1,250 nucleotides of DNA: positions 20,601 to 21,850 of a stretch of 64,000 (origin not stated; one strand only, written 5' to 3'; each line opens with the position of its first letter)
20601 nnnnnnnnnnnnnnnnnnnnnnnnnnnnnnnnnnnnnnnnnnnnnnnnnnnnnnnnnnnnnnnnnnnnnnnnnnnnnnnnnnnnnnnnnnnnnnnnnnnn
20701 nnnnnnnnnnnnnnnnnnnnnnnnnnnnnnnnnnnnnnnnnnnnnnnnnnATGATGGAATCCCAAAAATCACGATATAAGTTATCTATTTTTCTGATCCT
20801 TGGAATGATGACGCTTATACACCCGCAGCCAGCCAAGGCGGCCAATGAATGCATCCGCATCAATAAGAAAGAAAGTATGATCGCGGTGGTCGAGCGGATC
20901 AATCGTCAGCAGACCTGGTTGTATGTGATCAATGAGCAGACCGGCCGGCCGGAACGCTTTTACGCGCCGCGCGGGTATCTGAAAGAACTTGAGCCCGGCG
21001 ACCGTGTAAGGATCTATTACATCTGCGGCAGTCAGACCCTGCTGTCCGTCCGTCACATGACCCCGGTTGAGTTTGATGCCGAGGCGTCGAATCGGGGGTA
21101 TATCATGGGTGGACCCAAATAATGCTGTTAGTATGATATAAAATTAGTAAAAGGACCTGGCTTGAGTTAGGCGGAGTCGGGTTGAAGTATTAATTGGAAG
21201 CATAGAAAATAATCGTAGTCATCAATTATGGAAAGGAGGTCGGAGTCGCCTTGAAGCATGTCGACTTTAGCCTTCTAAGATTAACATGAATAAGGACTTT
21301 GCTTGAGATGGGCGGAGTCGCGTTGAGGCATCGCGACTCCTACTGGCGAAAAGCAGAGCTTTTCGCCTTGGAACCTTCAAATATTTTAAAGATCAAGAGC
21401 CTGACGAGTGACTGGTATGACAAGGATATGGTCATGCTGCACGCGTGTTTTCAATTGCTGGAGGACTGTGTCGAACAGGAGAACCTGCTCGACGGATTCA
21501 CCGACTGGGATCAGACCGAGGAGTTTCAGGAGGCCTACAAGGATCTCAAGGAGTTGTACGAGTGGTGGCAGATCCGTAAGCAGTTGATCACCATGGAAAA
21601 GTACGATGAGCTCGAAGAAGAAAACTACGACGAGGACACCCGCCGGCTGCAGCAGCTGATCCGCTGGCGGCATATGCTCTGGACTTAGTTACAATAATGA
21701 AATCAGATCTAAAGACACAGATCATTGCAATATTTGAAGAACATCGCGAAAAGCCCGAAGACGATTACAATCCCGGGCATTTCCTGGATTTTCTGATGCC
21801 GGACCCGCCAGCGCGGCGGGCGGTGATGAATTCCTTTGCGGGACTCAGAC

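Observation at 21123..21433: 300-nt leader with three roughly 70-nt-periodic direct repeats ending in twin perfect 9-bp hairpins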

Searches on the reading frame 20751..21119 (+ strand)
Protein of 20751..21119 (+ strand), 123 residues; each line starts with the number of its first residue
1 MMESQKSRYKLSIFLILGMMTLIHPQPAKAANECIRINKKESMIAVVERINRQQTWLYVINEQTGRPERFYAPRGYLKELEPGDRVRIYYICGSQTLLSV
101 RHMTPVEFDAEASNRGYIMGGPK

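Call 12: search_protein_families(library=pfam, proteins=[window:20751-21119:+], max_evalue=0.1)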
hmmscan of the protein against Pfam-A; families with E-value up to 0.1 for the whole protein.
window:20751-21119:+ (123 aa): 0 families

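Call 23: list_cluster_members(proteins=[P0001, window:20751-21119:+, window:19852-20751:+, window:21697-22215:+, window:13398-16535:+])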
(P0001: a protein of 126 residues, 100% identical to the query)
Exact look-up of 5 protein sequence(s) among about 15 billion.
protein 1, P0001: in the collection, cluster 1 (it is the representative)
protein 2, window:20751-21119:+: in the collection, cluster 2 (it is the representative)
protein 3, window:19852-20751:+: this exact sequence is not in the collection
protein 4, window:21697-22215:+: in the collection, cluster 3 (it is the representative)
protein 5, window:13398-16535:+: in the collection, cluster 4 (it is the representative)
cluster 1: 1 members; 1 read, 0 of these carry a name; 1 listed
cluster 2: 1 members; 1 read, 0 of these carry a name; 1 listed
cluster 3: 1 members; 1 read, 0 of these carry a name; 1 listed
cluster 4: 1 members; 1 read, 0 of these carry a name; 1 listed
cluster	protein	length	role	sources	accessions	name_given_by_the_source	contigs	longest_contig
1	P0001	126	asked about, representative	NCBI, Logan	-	-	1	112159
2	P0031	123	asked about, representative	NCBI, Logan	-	-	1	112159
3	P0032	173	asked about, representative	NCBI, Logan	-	-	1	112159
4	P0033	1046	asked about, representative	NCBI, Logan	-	-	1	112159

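Call 46: search_protein_families(library=padloc, proteins=[window:20751-21119:+], max_evalue=0.1)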
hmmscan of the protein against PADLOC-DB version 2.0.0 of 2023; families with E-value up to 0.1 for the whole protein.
window:20751-21119:+ (123 aa): 0 families

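Call 47: search_protein_families(library=phrogs, proteins=[window:20751-21119:+], max_evalue=0.1)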
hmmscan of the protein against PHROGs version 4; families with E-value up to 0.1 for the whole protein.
window:20751-21119:+ (123 aa): 0 families

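Call 77: search_protein_families(library=ncbifam, proteins=[window:20751-21119:+], max_evalue=0.05)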
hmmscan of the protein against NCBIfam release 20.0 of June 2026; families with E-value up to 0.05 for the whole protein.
window:20751-21119:+ (123 aa): 0 families

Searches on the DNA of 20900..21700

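Call 4: search_rna_families(source=window, start=20900, end=21700, threshold=evalue, max_evalue=10, show_alignments=3)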
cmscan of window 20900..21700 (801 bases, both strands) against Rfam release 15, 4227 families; matches with E-value up to 10: 2.
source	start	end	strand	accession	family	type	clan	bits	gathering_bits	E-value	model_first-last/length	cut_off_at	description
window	20913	21047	+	RF01875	MIAT_exon5_1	Gene; lncRNA;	-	15.5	100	8.9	1-146/146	no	Myocardial infarction associated transcript exon 5 conserved region 1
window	21025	21069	-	RF02440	SpF59_sRNA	Gene; sRNA;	-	15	37.2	6.5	1-54/54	no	Streptococcus sRNA SpF59 (ldcC RNA)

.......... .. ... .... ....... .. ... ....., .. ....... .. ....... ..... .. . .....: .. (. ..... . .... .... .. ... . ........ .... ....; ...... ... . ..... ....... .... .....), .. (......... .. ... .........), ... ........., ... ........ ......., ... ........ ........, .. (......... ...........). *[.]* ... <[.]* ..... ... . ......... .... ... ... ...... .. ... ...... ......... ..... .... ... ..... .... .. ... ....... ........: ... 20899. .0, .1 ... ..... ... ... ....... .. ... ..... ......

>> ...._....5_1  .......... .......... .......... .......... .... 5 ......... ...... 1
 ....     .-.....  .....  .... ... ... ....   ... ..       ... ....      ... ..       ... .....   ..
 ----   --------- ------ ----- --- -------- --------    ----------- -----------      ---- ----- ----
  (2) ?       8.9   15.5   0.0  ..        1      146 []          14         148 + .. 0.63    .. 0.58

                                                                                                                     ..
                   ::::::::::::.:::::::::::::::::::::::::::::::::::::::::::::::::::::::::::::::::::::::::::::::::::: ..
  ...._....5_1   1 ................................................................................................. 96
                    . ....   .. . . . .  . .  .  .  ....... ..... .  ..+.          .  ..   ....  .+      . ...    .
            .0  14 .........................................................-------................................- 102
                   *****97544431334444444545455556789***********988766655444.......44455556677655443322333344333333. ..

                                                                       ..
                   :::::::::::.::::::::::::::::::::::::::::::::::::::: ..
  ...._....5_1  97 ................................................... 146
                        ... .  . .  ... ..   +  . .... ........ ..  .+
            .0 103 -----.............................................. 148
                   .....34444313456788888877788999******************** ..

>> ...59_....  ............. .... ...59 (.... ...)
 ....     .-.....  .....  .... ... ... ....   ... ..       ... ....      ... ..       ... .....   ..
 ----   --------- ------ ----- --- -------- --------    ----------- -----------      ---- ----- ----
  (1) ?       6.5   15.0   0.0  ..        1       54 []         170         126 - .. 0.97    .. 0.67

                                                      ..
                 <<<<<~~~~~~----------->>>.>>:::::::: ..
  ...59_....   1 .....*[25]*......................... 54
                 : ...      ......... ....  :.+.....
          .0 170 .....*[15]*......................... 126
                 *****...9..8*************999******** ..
